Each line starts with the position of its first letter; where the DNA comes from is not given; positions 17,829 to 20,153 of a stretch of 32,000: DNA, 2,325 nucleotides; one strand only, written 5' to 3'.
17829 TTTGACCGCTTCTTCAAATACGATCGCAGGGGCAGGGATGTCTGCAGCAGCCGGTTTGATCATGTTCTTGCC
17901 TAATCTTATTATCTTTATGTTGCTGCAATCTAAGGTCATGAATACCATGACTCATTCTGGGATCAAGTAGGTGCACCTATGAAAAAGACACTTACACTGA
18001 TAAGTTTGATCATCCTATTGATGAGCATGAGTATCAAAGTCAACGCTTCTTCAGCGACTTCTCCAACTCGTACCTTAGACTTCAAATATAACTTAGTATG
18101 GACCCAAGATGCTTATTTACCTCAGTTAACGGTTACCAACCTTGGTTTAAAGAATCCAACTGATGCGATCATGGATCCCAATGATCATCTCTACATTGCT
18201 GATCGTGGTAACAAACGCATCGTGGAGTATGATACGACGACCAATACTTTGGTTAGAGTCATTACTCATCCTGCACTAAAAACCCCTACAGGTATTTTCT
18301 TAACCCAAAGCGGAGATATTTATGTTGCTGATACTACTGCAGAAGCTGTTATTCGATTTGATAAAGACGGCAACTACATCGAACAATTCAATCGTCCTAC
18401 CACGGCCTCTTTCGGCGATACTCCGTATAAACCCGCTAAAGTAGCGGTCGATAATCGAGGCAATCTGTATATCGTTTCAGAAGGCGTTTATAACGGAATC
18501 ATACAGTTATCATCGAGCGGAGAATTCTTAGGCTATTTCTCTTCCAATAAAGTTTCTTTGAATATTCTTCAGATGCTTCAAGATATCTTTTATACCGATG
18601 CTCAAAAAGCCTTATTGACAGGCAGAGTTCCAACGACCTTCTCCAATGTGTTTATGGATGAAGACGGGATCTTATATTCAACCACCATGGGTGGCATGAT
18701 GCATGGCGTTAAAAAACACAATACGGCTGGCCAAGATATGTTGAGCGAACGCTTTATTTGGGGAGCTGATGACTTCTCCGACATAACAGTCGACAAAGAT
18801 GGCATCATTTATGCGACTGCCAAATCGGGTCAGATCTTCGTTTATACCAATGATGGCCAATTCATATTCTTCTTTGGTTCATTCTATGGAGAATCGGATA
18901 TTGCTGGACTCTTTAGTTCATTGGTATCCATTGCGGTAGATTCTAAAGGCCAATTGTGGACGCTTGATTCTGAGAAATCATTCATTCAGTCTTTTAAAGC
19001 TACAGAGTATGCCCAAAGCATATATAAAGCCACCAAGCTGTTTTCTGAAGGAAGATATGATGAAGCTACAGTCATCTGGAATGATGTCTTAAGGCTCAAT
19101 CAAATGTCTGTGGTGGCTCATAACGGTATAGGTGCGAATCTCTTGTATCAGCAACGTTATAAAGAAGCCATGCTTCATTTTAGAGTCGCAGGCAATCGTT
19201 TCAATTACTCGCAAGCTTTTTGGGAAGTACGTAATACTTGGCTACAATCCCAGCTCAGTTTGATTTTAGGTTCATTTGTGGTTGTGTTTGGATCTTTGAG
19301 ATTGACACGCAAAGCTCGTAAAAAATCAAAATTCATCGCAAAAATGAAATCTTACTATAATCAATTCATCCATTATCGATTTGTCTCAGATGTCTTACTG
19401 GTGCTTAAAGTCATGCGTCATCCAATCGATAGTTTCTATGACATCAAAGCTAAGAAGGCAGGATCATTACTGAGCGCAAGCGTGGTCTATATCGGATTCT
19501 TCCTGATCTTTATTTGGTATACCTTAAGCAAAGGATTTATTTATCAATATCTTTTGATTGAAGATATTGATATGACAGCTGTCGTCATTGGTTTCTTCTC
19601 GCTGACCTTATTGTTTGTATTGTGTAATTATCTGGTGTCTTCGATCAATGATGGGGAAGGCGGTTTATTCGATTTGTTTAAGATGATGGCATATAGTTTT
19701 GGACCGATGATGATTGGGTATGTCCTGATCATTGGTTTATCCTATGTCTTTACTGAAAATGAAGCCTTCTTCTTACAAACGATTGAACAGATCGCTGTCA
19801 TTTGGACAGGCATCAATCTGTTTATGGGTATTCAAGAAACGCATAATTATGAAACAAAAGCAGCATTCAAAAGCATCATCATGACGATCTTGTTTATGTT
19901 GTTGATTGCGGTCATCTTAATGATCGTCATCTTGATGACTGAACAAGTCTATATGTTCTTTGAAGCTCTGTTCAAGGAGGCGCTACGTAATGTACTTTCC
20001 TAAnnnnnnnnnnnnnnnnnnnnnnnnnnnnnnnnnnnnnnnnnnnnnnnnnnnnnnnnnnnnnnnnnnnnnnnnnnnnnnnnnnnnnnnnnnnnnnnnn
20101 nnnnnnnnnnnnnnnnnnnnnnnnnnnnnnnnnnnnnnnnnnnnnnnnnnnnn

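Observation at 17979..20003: Secreted six-blade NHL propeller plus TPR-like linker fused to a Yip1-type multi-pass membrane domain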

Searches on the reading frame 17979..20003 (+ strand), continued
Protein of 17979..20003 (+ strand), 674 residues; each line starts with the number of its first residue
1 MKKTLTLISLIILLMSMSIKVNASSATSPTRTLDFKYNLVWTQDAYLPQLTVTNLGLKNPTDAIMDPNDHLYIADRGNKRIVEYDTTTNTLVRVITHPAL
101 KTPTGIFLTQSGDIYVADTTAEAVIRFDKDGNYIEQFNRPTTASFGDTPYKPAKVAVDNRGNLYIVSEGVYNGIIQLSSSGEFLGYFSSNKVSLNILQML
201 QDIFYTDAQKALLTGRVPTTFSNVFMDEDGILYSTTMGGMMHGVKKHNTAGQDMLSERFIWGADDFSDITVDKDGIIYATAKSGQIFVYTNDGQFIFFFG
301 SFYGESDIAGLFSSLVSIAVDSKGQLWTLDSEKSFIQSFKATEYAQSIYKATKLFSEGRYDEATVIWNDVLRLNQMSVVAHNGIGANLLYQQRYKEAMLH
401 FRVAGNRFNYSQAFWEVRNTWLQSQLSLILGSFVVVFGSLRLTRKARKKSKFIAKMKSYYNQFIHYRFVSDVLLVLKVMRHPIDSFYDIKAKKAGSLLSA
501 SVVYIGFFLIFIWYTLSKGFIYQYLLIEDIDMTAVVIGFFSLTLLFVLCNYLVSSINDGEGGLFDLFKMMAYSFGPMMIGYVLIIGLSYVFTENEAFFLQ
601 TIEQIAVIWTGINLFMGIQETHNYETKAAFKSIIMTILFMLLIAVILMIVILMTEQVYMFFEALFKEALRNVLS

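Call 62: find_encoding_contigs(protein=P0036, flank=10000, max_places=1)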
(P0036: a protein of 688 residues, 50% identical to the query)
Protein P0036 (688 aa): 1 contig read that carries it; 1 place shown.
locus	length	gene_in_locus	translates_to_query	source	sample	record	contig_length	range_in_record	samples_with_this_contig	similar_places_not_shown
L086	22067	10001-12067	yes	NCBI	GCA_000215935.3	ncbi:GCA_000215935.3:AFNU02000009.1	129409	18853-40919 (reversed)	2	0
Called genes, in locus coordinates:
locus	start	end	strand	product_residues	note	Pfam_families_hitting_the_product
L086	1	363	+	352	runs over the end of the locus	PF01168:Ala_racemase_N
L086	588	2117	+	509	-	PF01432:Peptidase_M3 (weak)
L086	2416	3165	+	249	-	PF26113:GH16_XgeA, PF00722:Glyco_hydro_16, PF03935:SKN1_KRE6_Sbg1 (weak)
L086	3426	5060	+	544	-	PF01547:SBP_bac_1 (weak)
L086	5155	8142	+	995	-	PF01547:SBP_bac_1, PF13416:SBP_bac_8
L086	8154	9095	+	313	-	PF00528:BPD_transp_1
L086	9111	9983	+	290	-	PF00528:BPD_transp_1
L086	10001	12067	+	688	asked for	PF01436:NHL (faint), PF20067:SSL_N (faint), PF08450:SGL (weak), PF04893:Yip1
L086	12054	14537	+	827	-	PF18952:DUF5696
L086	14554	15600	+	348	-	PF00528:BPD_transp_1 (weak)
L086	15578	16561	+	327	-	PF00528:BPD_transp_1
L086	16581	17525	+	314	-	PF00722:Glyco_hydro_16, PF26113:GH16_XgeA, PF03935:SKN1_KRE6_Sbg1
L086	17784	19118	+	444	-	PF02055:Glyco_hydro_30, PF02057:Glyco_hydro_59 (weak), PF17189:Glyco_hydro_30C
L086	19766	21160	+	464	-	PF01523:PmbA_TldD_1st, PF19290:PmbA_TldD_2nd, PF19289:PmbA_TldD_3rd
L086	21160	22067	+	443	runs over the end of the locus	PF01523:PmbA_TldD_1st, PF19290:PmbA_TldD_2nd, PF19289:PmbA_TldD_3rd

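Call 72: list_cluster_members(proteins=[P0001, P0121, P0113, P0040])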
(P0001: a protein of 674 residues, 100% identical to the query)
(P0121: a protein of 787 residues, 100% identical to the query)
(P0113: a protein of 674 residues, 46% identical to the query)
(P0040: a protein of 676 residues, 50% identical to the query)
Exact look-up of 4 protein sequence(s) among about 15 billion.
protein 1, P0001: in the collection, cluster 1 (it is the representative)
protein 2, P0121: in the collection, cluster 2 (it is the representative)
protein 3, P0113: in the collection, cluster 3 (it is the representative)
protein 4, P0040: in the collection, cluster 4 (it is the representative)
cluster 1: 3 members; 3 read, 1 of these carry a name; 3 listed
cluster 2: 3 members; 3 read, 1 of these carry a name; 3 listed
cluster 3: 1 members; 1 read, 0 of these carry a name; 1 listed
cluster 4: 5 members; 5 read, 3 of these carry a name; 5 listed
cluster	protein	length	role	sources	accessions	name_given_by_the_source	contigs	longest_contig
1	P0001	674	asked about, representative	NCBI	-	-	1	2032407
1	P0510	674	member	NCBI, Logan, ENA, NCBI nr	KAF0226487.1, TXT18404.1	MAG: integral membrane protein [Erysipelotrichaceae bacterium] | MAG: integral membrane [Erysipelotrichaceae bacterium]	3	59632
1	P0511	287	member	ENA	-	-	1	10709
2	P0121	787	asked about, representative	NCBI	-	-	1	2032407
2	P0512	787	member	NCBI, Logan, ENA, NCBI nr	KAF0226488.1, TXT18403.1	MAG: ABC transporter substrate-binding protein [Erysipelotrichaceae bacterium] | MAG: ABC transporter substrate-binding [Erysipelotrichaceae bacterium]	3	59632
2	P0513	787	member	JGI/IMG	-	-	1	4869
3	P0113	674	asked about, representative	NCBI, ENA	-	-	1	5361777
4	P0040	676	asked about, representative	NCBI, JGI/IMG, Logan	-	DNA-binding beta-propeller fold protein YncE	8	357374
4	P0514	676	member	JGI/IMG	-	DNA-binding beta-propeller fold protein YncE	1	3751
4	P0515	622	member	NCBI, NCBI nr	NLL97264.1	MAG: hypothetical protein GX227_09160, partial [Clostridiaceae bacterium] | hypothetical protein [Clostridiaceae bacterium]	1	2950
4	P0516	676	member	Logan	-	-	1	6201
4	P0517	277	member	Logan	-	-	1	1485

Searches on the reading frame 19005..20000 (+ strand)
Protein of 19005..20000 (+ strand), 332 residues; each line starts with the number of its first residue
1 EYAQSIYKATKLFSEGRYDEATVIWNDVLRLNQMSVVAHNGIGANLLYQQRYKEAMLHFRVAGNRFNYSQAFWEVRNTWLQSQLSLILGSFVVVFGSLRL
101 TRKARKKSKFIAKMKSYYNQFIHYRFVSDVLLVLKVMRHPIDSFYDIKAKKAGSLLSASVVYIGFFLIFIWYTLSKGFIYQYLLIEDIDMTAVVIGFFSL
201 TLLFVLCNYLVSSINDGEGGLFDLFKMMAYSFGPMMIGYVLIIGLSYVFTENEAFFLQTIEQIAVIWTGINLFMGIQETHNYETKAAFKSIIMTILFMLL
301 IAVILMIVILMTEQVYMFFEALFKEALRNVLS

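Call 55: search_protein_representatives(protein=window:19005-20000:+)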
Query: 332 residues. Proteins with E-value up to 0.001 (for the whole library): 2239; up to 1e-10: 986; up to 1e-30: 156. The best 150 are listed.
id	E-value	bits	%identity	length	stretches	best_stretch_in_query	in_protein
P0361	7.1e-95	334.3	48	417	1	2-331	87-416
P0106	3.5e-79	282.8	42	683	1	1-330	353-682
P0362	4.8e-79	282.3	42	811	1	1-331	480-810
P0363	7.5e-79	281.7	42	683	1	1-326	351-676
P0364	2.7e-78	279.9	44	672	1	1-331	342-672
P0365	9.6e-78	278.1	47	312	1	23-330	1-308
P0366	1.2e-76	274.5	39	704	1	1-331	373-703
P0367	1.0e-73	264.8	40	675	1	1-330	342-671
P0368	8.7e-73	261.8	40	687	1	1-328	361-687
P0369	1.5e-72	261.0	40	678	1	1-330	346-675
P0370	7.1e-72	258.8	39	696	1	1-330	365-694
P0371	1.0e-71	258.3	40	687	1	1-331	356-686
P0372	4.8e-71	256.1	41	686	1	2-330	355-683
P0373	6.2e-68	245.9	39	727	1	1-328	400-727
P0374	1.3e-65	238.2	39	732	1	2-331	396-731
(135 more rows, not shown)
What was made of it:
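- Fixed architecture: in about 1000 cluster representatives the C-terminal half alone finds proteins of 665-700 aa, with the match starting near residue 345 (call 55).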
